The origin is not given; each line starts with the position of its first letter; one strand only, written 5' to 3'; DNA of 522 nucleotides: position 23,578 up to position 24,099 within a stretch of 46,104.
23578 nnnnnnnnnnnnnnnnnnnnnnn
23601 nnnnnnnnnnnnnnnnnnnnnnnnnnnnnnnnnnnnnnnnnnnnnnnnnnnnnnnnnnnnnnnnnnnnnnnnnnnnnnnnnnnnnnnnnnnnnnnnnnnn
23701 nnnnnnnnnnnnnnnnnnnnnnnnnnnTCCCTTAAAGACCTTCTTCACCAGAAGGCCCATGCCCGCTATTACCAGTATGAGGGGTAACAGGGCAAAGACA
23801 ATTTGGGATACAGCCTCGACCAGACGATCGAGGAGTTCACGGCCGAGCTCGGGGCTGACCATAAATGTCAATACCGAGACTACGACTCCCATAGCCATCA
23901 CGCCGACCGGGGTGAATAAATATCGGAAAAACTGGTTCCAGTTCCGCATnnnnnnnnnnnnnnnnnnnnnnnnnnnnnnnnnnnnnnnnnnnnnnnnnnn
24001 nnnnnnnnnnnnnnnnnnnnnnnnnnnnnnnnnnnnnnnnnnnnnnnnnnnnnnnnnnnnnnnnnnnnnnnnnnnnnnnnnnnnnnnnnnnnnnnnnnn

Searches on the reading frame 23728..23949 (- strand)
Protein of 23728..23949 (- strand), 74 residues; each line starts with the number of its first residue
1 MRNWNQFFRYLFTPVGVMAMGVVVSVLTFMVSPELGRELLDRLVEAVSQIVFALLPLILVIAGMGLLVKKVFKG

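Call 9: search_protein_families(library=pfam, proteins=[window:23728-23949:-], max_evalue=1)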
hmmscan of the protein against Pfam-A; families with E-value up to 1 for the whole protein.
seq(74 aa): 3 families
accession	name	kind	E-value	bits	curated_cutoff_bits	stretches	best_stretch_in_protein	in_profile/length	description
PF18895.5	T4SS_pilin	-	0.0094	16.4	26.6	1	38-67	7-36/71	Type IV secretion system pilin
PF09660.15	DUF2397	-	0.1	11.8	28.5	1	7-50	85-129/483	Protein of unknown function (DUF2397)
PF07136.16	DUF1385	-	0.15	11.8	22.1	1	16-72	43-100/227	Protein of unknown function (DUF1385)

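Call 10: find_homologous_proteins(query=window:23728-23949:-, max_evalue=0.01)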
Query seq(74 aa) (74 aa): 1 proteins with E <= 0.01 among 2 candidates.
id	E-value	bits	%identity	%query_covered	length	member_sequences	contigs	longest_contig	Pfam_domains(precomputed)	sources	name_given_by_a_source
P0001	1.8e-38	147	100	100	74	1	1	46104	-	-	-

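Call 17: search_protein_representatives(protein=window:23728-23949:-)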
Query: 74 residues. Proteins with E-value up to 0.001 (for the whole library): 4; up to 1e-10: 2; up to 1e-30: 0. The best 4 are listed.
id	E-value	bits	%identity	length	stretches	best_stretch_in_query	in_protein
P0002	7.4e-22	93.0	41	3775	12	13-50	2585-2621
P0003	1.1e-13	67.1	51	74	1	3-74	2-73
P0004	1.2e-06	44.9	44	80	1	12-74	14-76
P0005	1.8e-04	38.1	36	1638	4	12-50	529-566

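Call 20: find_homologous_proteins(query=A1, max_evalue=0.01)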
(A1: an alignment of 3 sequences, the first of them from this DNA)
Query A1 (3 sequences) (74 aa, profile of the alignment): 3 proteins with E <= 0.01 among 216 candidates.
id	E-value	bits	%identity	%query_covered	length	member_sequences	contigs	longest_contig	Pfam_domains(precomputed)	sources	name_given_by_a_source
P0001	3.8e-35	138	100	100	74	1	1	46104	-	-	-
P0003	1.1e-32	130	51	97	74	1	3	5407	-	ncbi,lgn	-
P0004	7.0e-31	124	49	58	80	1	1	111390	-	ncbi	-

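Call 21: find_encoding_contigs(protein=P0003, flank=5000)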
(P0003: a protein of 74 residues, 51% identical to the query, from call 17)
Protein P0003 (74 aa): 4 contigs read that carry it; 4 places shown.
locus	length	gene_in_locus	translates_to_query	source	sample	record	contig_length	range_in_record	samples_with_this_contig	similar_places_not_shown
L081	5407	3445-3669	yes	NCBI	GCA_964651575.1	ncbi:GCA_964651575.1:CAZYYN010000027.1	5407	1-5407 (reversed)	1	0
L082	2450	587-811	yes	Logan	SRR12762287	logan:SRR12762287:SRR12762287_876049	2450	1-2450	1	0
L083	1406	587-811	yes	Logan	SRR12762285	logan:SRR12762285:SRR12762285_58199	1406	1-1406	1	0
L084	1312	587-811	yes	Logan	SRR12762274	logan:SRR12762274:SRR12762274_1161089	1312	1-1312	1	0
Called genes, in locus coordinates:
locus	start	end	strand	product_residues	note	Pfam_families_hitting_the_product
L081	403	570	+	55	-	-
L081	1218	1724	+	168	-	-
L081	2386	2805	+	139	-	-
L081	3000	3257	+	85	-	-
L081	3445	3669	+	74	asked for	-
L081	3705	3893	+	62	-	-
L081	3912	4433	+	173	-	PF00293:NUDIX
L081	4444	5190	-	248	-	PF01978:TrmB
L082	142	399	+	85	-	-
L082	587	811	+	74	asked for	-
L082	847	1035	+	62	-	-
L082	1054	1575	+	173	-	PF00293:NUDIX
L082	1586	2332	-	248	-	PF01978:TrmB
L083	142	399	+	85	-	-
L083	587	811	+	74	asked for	-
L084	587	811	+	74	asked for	-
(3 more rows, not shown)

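Call 22: find_encoding_contigs(protein=P0004, flank=6000)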
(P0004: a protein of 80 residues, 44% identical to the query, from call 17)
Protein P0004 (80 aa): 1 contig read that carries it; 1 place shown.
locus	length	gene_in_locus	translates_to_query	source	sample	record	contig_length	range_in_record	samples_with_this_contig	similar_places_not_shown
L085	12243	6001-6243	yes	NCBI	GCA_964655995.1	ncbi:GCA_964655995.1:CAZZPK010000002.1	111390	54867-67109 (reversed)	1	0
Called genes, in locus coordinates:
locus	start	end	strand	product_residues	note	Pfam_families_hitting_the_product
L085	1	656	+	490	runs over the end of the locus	PF01743:PolyA_pol, PF12627:PolyA_pol_RNAbd, PF01966:HD, PF13735:tRNA_NucTran2_2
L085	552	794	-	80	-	-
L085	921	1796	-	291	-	PF13102:Phage_int_SAM_5 (weak), PF13495:Phage_int_SAM_4 (faint), PF02899:Phage_int_SAM_1, PF00589:Phage_integrase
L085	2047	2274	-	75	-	-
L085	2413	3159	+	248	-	PF01978:TrmB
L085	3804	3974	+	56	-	-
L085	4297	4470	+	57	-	-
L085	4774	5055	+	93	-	-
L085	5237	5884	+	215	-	-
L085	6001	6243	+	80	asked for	-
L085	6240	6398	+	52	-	-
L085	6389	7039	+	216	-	PF00702:Hydrolase, PF13419:HAD_2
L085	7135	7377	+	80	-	PF00312:Ribosomal_S15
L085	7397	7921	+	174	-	PF01936:NYN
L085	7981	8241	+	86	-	-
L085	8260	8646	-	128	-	-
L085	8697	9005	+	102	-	-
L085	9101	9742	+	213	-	-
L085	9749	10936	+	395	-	-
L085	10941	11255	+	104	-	PF01258:zf-dskA_traR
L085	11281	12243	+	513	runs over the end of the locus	PF13541:ChlI, PF00493:MCM (faint), PF01078:Mg_chelatase, PF07728:AAA_5, PF13335:Mg_chelatase_C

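Call 51: search_protein_families(library=ncbifam, proteins=[window:23728-23949:-, P0003, P0004, L081:1218-1724:+, L081:2386-2805:+, L085:3804-3974:+], max_evalue=1)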
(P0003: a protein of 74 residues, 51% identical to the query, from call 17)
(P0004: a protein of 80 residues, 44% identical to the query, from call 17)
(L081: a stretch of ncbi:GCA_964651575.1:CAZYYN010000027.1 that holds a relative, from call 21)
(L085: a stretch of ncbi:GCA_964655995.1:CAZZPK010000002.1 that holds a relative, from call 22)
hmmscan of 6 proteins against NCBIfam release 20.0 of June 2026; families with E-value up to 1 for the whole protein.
seq(74 aa): 0 families

P0003 (74 aa): 0 families

P0004 (80 aa): 1 family
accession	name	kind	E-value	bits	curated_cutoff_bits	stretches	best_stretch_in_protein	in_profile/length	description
NF041477.1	YnaM_YnfT_fam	subfamily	0.09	13.1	35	0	48-68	8-28/34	YnaM/YnfT family protein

L081:1218-1724:+ (168 aa): 1 family
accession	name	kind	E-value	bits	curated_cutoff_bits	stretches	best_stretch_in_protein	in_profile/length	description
TIGR02956.1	TMAO_torS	equivalog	0.017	13.2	676.5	1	2-60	703-756/967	TMAO reductase system sensor histidine kinase/response regulator TorS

L081:2386-2805:+ (139 aa): 0 families

L085:3804-3974:+ (56 aa): 0 families

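Call 52: search_protein_families(library=pfam, proteins=[P0003, P0004, L081:1218-1724:+, L081:2386-2805:+, L081:3000-3257:+, L081:3705-3893:+, L085:4154-4408:+, L085:3804-3974:+, L081:403-570:+, L085:6240-6398:+], max_evalue=1)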
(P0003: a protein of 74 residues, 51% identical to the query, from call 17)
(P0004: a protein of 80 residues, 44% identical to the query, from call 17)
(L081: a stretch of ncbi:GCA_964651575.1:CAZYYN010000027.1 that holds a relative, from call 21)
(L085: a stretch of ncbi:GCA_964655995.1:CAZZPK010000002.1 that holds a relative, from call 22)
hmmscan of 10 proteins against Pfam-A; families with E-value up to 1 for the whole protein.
P0003 (74 aa): 0 families

P0004 (80 aa): 0 families

L081:1218-1724:+ (168 aa): 1 family
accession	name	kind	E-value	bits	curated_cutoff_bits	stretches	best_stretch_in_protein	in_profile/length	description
PF00072.30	Response_reg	-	0.022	15.4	30.2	1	3-60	1-53/111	Response regulator receiver domain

L081:2386-2805:+ (139 aa): 1 family
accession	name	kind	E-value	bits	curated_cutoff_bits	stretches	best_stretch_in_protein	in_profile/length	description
PF05758.17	Ycf1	-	0.065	11.6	29.4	1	20-60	378-418/945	Ycf1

L081:3000-3257:+ (85 aa): 2 families
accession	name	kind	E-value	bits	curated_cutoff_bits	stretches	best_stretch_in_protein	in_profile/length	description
PF12807.12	eIF3_p135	-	0.029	14.9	22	1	22-75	118-165/171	Translation initiation factor eIF3 subunit 135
PF22733.1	NNH1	-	0.06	13.9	27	1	25-57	49-88/177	NACHT N-terminal Helical domain 1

L081:3705-3893:+ (62 aa): 0 families

L085:4154-4408:+ (84 aa): 0 families

L085:3804-3974:+ (56 aa): 0 families

L081:403-570:+ (55 aa): 0 families

L085:6240-6398:+ (52 aa): 0 families

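Call 70: search_protein_families(library=phrogs, proteins=[window:23728-23949:-, P0003, P0004, L081:1218-1724:+, L081:2386-2805:+, L085:3804-3974:+], max_evalue=0.1)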
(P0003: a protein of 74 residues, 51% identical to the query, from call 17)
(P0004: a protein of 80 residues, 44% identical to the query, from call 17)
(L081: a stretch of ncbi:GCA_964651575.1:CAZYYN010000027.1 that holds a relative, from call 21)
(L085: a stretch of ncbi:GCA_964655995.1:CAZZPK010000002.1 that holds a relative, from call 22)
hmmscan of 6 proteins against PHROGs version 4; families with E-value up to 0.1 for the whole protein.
seq(74 aa): 4 families
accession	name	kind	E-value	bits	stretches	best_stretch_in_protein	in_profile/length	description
phrog_21520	-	unknown function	0.016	16.4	0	10-36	34-60/70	-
phrog_31444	-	unknown function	0.025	15.9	1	15-61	6-51/74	-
phrog_26072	-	unknown function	0.042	15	0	42-73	7-38/65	-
phrog_9637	-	unknown function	0.079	14.2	0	15-69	6-53/111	-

P0003 (74 aa): 0 families

P0004 (80 aa): 0 families

L081:1218-1724:+ (168 aa): 2 families
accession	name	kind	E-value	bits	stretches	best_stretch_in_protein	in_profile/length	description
phrog_20458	-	unknown function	0.00017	20.9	1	2-87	699-781/829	-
phrog_731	-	unknown function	0.0099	16.2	1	1-61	2-57/227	-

L081:2386-2805:+ (139 aa): 0 families

L085:3804-3974:+ (56 aa): 1 family
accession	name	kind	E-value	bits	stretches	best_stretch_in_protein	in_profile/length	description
phrog_35601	-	unknown function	0.066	14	1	27-53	6-32/49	-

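Call 72: search_protein_families(library=ncbifam, proteins=[L085:921-1796:-], max_evalue=0.001)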
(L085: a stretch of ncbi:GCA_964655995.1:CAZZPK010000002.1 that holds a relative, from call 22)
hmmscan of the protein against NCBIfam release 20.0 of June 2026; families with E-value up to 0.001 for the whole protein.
L085:921-1796:- (291 aa): 12 families
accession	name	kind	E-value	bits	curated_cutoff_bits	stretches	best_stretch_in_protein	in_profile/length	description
TIGR02225.1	recomb_XerD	equivalog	4.7e-81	272.3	329.6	1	11-288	1-288/290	site-specific tyrosine recombinase XerD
NF001399.0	PRK00283.1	subfamily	1.7e-77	260.6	279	1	11-289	10-298/300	tyrosine recombinase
TIGR02224.1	recomb_XerC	equivalog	2e-77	260.5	335.15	1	11-290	1-293/295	tyrosine recombinase XerC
NF040815.2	recomb_XerA_Arch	equivalog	8.6e-74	248.4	220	1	12-282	2-262/263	site-specific tyrosine recombinase/integron integrase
NF002331.0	PRK01287.1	subfamily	1.4e-51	175.6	371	1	9-288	26-326/365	site-specific tyrosine recombinase XerC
TIGR02249.1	integrase_gron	subfamily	7.6e-38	130.6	265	2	212-282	238-308/315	integron integrase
NF003462.0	PRK05084.1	equivalog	1.7e-35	122.5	267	1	133-286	196-356/360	tyrosine recombinase XerS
NF011946.0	PRK15417.1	equivalog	9.4e-21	74.3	435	1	215-276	256-317/337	integron integrase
NF007371.0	PRK09871.1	subfamily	5.2e-17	62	222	1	128-274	22-174/198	tyrosine-type DNA invertase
NF007370.0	PRK09870.1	subfamily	4.4e-16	59.1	221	1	107-287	8-192/200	tyrosine-type DNA invertase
NF040693.1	recomb_GmtY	equivalog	3.9e-09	36.3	340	1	214-281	376-439/441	gamma-mobile-trio recombinase GmtY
NF041502.1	integrase_1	equivalog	3.2e-07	29.4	350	1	179-285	264-371/484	site-specific integrase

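Call 83: predict_structure(alignment_id=A1)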
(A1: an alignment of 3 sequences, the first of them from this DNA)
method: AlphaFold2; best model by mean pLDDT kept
length: 74 residues; sequences in the alignment: 3
mean_pLDDT: 80.2   pTM: 0.38
mean pLDDT of the five models: 80.2, 76.9, 75.6, 75.2, 73.3
residues with pLDDT >= 90: 0; 70-90: 70; 50-70: 4; < 50: 0
segments of 3 or more residues with pLDDT < 50: none
pLDDT, mean of each block of 10 residues (from residue 1): 71 78 78 79 87 86 85 71
secondary structure, 60 per line:
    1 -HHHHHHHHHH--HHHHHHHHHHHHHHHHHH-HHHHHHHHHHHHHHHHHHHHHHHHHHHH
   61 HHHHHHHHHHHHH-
elements in order: H2-11 H14-31 H33-73
